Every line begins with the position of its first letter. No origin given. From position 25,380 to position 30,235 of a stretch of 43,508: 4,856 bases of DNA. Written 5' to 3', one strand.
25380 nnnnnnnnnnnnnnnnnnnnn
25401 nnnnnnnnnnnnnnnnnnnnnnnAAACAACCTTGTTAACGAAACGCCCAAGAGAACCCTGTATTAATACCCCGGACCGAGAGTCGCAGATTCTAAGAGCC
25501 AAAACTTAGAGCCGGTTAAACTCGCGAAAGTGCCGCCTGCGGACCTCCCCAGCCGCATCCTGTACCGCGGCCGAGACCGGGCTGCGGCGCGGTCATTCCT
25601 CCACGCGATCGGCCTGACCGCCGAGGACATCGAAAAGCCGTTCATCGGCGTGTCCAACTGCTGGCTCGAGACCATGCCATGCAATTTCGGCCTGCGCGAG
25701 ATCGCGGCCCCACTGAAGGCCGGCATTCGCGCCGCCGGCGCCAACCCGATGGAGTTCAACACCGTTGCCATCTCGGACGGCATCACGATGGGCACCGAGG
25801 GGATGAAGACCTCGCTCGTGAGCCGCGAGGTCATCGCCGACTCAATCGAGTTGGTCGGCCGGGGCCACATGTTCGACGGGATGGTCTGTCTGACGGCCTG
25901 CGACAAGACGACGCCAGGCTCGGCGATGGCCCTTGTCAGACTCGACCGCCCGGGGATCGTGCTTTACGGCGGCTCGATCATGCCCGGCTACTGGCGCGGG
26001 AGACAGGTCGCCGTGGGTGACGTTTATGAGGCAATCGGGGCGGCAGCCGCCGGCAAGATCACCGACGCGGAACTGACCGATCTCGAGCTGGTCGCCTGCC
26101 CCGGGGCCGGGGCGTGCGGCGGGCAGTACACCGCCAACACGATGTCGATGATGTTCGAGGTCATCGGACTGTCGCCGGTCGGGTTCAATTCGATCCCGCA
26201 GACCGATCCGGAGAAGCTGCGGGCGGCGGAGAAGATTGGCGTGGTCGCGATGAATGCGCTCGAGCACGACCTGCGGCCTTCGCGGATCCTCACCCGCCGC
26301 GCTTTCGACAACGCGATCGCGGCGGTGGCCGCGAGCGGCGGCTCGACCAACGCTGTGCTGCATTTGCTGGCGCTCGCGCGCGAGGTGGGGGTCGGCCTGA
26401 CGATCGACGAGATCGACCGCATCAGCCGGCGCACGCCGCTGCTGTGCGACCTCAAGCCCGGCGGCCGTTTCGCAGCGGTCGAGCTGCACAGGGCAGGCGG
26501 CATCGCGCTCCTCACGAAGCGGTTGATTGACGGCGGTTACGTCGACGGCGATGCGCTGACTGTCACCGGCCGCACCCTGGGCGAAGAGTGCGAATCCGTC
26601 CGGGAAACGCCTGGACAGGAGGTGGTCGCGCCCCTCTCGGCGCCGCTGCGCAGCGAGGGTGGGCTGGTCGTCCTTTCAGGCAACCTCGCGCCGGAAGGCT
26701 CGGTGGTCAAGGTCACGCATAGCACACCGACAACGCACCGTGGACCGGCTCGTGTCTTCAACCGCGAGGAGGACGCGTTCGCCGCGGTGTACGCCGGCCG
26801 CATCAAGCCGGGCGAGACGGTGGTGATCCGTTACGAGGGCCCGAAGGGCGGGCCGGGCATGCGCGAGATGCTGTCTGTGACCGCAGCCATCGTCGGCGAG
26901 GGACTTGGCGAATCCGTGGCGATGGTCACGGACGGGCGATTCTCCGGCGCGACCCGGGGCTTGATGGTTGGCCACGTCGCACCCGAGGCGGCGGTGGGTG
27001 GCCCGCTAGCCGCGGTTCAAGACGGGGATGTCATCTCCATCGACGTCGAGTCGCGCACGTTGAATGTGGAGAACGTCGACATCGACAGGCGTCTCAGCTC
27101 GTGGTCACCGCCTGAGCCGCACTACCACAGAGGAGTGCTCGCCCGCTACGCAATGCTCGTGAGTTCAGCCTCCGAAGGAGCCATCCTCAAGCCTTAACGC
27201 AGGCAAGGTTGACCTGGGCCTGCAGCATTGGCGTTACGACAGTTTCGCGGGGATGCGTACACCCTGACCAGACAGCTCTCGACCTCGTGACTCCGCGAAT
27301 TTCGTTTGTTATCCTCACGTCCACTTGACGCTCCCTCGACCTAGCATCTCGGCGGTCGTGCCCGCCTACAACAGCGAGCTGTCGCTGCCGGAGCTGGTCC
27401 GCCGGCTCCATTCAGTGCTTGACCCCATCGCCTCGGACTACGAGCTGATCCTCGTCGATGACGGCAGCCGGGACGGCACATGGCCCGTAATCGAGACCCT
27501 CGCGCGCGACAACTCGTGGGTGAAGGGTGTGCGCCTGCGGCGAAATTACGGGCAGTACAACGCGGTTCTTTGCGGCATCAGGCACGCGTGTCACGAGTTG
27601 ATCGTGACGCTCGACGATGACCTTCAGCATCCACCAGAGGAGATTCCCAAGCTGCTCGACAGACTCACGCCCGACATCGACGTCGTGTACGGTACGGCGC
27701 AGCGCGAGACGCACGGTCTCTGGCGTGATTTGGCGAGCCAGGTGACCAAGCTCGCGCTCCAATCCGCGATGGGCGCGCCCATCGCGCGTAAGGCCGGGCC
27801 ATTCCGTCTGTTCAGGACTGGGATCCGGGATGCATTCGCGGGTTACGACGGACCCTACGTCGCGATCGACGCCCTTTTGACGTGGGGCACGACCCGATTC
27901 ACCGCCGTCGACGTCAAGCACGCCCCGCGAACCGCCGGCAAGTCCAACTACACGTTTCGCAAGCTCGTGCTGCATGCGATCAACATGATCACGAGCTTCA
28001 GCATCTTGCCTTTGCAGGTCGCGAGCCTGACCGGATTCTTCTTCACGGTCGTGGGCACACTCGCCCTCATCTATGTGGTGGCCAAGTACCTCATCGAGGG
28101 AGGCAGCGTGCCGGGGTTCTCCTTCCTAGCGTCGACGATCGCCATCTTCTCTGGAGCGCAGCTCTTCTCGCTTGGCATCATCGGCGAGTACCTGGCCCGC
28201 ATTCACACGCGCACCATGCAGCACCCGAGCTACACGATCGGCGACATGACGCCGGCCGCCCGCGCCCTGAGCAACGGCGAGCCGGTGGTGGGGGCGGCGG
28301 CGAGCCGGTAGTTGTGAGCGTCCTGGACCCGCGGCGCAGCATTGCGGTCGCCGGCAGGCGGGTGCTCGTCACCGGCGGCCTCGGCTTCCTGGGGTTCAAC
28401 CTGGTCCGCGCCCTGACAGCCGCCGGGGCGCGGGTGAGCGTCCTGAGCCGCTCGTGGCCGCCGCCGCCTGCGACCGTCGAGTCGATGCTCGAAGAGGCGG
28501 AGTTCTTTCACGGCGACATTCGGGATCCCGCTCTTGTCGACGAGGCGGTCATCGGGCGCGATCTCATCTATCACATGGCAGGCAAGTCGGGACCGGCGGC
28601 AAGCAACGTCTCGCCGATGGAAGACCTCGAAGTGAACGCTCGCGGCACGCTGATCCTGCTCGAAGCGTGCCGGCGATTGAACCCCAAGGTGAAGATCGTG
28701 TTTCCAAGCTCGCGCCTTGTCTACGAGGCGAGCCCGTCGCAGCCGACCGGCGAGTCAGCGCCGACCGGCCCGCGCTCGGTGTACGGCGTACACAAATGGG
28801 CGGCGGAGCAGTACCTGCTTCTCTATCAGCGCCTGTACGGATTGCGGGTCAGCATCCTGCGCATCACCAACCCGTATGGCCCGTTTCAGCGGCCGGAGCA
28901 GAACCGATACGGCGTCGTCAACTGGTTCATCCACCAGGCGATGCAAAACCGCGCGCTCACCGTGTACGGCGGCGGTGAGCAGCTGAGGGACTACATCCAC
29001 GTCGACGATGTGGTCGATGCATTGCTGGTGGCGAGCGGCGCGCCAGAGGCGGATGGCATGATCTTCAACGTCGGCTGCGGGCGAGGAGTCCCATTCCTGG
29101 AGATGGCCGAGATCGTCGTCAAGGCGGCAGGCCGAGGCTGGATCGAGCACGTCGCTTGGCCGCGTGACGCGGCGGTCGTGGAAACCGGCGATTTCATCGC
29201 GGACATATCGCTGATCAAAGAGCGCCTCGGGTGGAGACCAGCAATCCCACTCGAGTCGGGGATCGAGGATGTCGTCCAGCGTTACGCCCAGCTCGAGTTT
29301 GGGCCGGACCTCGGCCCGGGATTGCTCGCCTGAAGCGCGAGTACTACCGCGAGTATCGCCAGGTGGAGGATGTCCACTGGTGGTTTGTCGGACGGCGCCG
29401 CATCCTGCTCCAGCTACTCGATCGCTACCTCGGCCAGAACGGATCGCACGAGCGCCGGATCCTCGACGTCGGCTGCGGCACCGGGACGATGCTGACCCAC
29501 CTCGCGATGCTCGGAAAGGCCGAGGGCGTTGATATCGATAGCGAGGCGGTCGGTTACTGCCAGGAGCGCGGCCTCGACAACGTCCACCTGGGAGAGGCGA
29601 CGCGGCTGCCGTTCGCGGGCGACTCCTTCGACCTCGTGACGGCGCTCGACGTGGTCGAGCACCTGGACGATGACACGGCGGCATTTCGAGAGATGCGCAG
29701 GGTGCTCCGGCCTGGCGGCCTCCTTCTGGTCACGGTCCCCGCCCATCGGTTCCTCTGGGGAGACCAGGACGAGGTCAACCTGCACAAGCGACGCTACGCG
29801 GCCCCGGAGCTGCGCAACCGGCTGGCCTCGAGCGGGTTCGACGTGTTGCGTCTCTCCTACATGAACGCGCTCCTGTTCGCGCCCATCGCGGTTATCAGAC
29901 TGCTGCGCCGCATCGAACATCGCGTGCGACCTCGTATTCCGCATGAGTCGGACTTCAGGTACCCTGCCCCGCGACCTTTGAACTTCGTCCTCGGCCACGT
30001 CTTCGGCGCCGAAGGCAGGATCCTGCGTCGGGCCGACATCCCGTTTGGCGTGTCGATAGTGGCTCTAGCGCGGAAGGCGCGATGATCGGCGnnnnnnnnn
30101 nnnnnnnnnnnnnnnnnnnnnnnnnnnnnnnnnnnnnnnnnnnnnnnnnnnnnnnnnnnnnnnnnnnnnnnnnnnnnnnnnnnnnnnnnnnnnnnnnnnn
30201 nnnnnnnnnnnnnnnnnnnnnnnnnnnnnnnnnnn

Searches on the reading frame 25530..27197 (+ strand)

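Call 12: search_protein_families(library=pfam, proteins=[window:25530-27197:+], max_evalue=0.001)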
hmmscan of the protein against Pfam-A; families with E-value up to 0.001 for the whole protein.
window:25530-27197:+ (555 aa): 2 families
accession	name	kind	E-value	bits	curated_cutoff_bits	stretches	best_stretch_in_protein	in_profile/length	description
PF00920.27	ILVD_EDD_N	-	1.6e-118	395.9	27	1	36-352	1-315/316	Dihydroxy-acid/6-phosphogluconate dehydratase N-terminal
PF24877.1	ILV_EDD_C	-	4e-71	238.8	27.7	1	364-551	1-191/191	Dihydroxy-acid/6-phosphogluconate dehydratase C-terminal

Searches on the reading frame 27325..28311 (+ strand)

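Call 12: search_protein_families(library=pfam, proteins=[window:27325-28311:+], max_evalue=0.001)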
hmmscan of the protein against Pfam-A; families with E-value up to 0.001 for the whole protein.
window:27325-28311:+ (328 aa): 2 families
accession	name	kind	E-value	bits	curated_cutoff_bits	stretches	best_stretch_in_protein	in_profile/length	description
PF00535.33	Glycos_transf_2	-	1.8e-28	100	23.3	1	9-135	1-125/168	Glycosyl transferase family 2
PF13641.12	Glyco_tranf_2_3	-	3.3e-07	31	27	1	6-129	1-125/230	Glycosyltransferase like family 2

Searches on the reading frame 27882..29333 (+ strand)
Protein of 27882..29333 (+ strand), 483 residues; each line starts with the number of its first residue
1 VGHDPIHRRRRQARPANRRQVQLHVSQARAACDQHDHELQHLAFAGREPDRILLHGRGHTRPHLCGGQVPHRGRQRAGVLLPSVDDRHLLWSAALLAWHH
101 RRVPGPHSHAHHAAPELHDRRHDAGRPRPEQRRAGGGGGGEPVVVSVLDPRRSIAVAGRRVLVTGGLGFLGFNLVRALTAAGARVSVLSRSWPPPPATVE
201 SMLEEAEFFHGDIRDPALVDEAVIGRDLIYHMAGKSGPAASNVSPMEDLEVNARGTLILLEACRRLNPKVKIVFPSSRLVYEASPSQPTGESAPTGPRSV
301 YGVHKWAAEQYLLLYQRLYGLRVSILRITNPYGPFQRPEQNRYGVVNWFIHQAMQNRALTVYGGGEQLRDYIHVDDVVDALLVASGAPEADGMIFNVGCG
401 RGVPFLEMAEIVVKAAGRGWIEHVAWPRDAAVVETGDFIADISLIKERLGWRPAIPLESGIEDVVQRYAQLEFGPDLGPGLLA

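Call 12: search_protein_families(library=pfam, proteins=[window:27882-29333:+], max_evalue=0.001)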
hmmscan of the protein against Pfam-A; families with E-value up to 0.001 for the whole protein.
window:27882-29333:+ (483 aa): 9 families
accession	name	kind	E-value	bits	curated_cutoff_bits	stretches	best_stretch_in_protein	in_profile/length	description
PF01370.27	Epimerase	-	1.3e-55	188.9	20.9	1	161-398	1-240/240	NAD dependent epimerase/dehydratase family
PF16363.11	GDP_Man_Dehyd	-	8.1e-42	144.3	27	1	162-463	1-331/332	GDP-mannose 4,6 dehydratase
PF01073.25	3Beta_HSD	-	4.7e-16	59.1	22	1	162-385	1-229/280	3-beta hydroxysteroid dehydrogenase/isomerase family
PF04321.23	RmlD_sub_bind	-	1.3e-15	57.6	27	1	160-381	2-193/287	RmlD substrate binding domain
PF02719.21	Polysacc_synt_2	-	2.6e-06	27.3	20.2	1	161-417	1-248/293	Polysaccharide biosynthesis protein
PF05368.20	NmrA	-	3.2e-06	27.4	27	1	160-234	4-78/298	NmrA-like family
PF07993.18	NAD_binding_4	-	1.8e-05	24.5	20.1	0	244-337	103-210/258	Male sterility protein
PF00106.31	adh_short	-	4.4e-05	23.5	26.6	1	160-223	2-68/195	short chain dehydrogenase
PF13460.12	NAD_binding_10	-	0.00037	20.8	27.2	1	165-312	1-131/184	NAD(P)H-binding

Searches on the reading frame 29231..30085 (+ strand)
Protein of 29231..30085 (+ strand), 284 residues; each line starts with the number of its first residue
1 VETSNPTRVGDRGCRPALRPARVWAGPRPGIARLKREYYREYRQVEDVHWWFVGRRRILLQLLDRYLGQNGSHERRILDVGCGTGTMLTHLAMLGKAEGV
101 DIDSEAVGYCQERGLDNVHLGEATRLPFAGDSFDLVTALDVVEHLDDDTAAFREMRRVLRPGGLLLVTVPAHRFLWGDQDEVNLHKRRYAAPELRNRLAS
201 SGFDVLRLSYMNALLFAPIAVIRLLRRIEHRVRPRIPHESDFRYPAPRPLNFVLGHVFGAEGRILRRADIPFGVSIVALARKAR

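Call 12: search_protein_families(library=pfam, proteins=[window:29231-30085:+], max_evalue=0.001)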
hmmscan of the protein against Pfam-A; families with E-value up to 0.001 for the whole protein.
window:29231-30085:+ (284 aa): 12 families
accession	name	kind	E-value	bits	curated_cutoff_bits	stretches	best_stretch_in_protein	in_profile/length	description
PF08241.18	Methyltransf_11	-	8.3e-23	81.3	21.2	1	78-166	1-94/95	Methyltransferase domain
PF13649.12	Methyltransf_25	-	1.6e-19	70.8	27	1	77-163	1-97/97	Methyltransferase domain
PF13489.12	Methyltransf_23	-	3.5e-19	69.5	27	1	55-207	5-163/164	Methyltransferase domain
PF13847.12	Methyltransf_31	-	1.1e-17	64.5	27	1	75-171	5-113/145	Methyltransferase domain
PF08242.18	Methyltransf_12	-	4.8e-15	56.5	30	1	78-165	1-98/98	Methyltransferase domain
PF01209.24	Ubie_methyltran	-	2.1e-09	37.5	20.1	1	72-167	46-151/233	ubiE/COQ5 methyltransferase family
PF03141.22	Methyltransf_29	-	9.1e-08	31.5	23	1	69-170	113-220/506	Putative S-adenosyl-L-methionine-dependent methyltransferase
PF07021.18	MetW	-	2.6e-07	30.9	21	1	75-158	15-101/193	Methionine biosynthesis protein MetW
PF08003.17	Methyltransf_9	-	3.4e-05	23.4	23.8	1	73-191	115-238/315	Protein of unknown function (DUF1698)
PF05175.20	MTS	-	0.00058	20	23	0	61-117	25-78/170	Methyltransferase small domain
PF02353.26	CMAS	-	0.0009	19.1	27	0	75-168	64-165/273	Mycolic acid cyclopropane synthetase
PF24675.1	NpmA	-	0.00091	19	60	0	146-213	115-185/214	16S rRNA (adenine(1408)-N(1))-methyltransferase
